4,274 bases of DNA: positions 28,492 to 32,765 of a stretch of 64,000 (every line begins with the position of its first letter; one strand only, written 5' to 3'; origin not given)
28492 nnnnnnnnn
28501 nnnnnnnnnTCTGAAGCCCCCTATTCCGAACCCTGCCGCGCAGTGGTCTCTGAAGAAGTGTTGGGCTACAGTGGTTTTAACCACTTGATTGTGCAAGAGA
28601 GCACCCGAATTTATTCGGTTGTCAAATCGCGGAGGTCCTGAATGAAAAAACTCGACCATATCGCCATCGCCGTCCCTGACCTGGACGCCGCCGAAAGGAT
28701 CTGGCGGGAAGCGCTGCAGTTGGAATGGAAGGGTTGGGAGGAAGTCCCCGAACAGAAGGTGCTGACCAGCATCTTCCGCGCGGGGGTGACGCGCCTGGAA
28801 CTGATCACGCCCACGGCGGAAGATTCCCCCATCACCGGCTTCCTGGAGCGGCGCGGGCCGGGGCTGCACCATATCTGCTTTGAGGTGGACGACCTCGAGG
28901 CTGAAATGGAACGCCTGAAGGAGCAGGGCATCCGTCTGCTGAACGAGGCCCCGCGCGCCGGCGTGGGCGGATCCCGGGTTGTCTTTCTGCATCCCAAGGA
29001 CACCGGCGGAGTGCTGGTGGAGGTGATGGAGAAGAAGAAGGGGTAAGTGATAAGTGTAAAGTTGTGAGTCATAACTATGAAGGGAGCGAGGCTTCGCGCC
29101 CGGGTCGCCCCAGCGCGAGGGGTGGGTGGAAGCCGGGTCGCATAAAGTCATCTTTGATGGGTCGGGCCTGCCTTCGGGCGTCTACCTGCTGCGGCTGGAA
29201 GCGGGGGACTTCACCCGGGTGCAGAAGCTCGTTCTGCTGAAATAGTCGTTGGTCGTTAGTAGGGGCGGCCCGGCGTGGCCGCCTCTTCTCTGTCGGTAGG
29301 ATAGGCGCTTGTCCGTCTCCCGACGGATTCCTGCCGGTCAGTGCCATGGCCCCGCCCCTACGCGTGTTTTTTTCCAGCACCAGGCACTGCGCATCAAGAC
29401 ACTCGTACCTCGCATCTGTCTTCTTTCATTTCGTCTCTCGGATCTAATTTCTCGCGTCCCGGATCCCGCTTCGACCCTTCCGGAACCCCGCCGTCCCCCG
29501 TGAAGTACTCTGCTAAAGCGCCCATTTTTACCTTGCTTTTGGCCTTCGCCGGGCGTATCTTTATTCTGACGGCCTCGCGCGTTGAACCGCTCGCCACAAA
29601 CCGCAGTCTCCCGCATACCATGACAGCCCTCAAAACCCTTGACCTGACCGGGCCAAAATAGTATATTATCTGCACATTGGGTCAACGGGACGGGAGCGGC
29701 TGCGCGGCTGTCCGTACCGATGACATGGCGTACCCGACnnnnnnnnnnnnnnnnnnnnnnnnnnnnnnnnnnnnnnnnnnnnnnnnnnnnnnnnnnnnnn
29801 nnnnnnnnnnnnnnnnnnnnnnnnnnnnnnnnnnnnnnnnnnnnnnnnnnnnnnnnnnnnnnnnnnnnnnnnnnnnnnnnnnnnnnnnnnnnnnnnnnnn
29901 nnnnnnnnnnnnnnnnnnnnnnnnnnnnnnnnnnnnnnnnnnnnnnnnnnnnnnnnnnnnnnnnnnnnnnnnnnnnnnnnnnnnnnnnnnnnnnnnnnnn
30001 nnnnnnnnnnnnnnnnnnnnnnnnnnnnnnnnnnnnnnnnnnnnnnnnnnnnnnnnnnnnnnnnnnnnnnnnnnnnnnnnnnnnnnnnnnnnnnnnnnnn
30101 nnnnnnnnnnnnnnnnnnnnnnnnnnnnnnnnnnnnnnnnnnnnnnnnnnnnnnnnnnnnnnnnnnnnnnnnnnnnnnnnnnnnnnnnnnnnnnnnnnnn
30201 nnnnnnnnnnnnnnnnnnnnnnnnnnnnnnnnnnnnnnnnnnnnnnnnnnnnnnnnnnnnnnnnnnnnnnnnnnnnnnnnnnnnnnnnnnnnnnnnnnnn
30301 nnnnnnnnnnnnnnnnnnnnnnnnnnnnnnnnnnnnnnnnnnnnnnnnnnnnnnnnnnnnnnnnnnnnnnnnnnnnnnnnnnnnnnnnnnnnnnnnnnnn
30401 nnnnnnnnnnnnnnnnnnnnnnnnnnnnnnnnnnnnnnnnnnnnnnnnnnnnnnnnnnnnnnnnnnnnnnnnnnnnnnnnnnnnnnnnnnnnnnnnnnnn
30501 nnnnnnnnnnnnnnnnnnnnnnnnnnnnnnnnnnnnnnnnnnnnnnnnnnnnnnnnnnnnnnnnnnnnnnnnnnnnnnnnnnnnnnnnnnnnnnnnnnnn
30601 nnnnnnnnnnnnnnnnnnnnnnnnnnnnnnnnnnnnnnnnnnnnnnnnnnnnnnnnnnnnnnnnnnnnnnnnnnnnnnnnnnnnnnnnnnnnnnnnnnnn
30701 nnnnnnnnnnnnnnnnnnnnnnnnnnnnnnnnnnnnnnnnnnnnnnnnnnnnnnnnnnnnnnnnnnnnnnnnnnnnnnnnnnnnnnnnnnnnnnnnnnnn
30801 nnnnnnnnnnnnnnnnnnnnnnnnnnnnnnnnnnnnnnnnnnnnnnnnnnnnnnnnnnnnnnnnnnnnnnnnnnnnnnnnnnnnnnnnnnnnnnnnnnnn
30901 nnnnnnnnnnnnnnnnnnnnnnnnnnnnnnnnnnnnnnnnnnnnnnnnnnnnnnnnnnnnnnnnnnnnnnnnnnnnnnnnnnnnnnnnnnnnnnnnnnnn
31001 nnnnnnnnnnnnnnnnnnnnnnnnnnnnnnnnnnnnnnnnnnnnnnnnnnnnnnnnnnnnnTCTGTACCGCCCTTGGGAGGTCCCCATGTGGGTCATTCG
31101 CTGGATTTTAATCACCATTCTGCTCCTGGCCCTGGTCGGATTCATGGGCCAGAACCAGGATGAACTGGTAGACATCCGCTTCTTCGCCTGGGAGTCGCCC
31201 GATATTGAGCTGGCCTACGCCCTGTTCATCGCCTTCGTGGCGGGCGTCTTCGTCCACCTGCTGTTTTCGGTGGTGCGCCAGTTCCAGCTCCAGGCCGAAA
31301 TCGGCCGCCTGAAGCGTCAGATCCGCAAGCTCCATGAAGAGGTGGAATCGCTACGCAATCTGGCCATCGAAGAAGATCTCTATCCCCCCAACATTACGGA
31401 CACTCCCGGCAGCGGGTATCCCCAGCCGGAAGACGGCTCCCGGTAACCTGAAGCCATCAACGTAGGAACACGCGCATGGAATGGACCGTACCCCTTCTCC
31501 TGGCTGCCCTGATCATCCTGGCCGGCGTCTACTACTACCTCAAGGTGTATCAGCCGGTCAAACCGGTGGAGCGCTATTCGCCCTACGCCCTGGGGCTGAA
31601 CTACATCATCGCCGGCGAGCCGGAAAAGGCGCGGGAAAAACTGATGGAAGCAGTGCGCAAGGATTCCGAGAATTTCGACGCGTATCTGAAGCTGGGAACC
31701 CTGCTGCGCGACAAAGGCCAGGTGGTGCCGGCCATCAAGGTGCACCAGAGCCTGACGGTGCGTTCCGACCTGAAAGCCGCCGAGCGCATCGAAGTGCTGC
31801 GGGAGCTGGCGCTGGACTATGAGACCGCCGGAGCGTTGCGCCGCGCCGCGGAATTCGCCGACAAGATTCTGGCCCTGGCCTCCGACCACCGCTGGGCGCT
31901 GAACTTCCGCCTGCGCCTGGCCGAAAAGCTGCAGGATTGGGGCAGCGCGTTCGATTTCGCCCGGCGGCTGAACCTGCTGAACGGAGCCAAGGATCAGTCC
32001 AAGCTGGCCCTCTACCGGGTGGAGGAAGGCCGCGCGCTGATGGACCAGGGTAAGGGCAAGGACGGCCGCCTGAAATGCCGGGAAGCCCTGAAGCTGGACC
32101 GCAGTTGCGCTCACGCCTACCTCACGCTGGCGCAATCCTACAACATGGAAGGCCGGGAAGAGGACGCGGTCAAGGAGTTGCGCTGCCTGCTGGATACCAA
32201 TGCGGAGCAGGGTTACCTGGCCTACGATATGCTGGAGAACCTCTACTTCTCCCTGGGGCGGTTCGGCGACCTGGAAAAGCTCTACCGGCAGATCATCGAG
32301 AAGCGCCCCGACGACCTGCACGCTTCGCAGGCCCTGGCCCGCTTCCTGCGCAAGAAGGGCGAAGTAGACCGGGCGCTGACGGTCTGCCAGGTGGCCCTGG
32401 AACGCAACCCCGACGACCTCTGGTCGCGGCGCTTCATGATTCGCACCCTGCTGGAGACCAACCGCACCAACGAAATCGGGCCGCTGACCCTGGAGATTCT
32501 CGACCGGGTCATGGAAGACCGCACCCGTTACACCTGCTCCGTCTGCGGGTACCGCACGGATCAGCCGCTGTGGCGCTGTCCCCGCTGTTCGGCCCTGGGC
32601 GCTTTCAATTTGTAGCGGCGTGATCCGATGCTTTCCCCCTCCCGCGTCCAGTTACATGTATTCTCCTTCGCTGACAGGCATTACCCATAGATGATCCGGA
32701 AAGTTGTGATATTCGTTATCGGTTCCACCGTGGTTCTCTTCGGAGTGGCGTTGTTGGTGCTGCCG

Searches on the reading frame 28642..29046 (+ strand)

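Call 18: search_protein_families(library=pfam, proteins=[window:28642-29046:+], max_evalue=0.001)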
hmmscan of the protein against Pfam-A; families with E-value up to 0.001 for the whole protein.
window:28642-29046:+ (134 aa): 4 families
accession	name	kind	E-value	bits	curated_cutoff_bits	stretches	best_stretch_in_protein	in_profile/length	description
PF13669.12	Glyoxalase_4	-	8.4e-27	94.1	27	1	5-115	1-109/109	Glyoxalase/Bleomycin resistance protein/Dioxygenase superfamily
PF00903.31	Glyoxalase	-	2.7e-18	67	20.6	1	3-128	1-121/121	Glyoxalase/Bleomycin resistance protein/Dioxygenase superfamily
PF13468.12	Glyoxalase_3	-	1e-08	35.9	25.1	1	4-102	1-102/176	Glyoxalase-like domain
PF18029.7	Glyoxalase_6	-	4e-05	24.6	23.6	1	7-114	2-94/106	Glyoxalase-like domain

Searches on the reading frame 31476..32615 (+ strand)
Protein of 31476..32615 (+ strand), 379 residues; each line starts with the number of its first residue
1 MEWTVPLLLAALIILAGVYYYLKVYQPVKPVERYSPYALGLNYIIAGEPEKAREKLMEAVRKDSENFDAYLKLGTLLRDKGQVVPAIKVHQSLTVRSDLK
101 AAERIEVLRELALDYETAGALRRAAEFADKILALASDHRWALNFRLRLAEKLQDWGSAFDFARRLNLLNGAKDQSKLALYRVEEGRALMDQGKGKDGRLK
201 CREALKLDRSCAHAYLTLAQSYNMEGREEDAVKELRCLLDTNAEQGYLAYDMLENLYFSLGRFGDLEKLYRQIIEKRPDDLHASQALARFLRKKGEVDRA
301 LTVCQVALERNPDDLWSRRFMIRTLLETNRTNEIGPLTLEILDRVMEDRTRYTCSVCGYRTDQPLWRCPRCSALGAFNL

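Call 18: search_protein_families(library=pfam, proteins=[window:31476-32615:+], max_evalue=0.001)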
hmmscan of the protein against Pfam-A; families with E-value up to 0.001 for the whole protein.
window:31476-32615:+ (379 aa): 14 families
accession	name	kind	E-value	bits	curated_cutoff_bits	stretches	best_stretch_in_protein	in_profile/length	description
PF14559.12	TPR_19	-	4.8e-16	59.3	25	1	267-314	11-58/68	Tetratricopeptide repeat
PF13432.12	TPR_16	-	4.5e-15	56.2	32.7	1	256-314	6-64/65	Tetratricopeptide repeat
PF13428.12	TPR_14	-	7.7e-15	54.4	23.5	1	283-323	3-43/44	Tetratricopeptide repeat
PF13431.12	TPR_17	-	1.2e-12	47.5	24.4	0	269-301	1-33/34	Tetratricopeptide repeat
PF07719.23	TPR_2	-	1.4e-09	37.7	27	0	37-66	5-34/34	Tetratricopeptide repeat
PF13176.12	TPR_7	-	3.4e-09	36.5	27.9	0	285-314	3-34/36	Tetratricopeptide repeat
PF13414.12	TPR_11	-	2.5e-08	33.9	26.8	0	42-77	3-38/42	TPR repeat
PF14561.12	TPR_20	-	3.3e-07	31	25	0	37-66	26-55/90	Tetratricopeptide repeat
PF18073.7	Zn_ribbon_LapB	-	1e-06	28.7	25.7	1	352-376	1-25/28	Rubredoxin metal binding domain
PF13174.12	TPR_6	-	4.2e-06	27.5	26.3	0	287-313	6-32/33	Tetratricopeptide repeat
PF00515.34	TPR_1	-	1.9e-05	24.7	27.8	0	290-314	10-34/34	Tetratricopeptide repeat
PF13181.12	TPR_8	-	0.00035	21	25.7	0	284-314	4-34/34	Tetratricopeptide repeat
PF25064.1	ARM_TT21_5th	-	0.00036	21.2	27.8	0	252-311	6-65/117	TT21 fifth ARM repeats domain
PF22860.2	DUF7017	-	0.00057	20.3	27.5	0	34-101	2-69/141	Domain of unknown function (DUF7017)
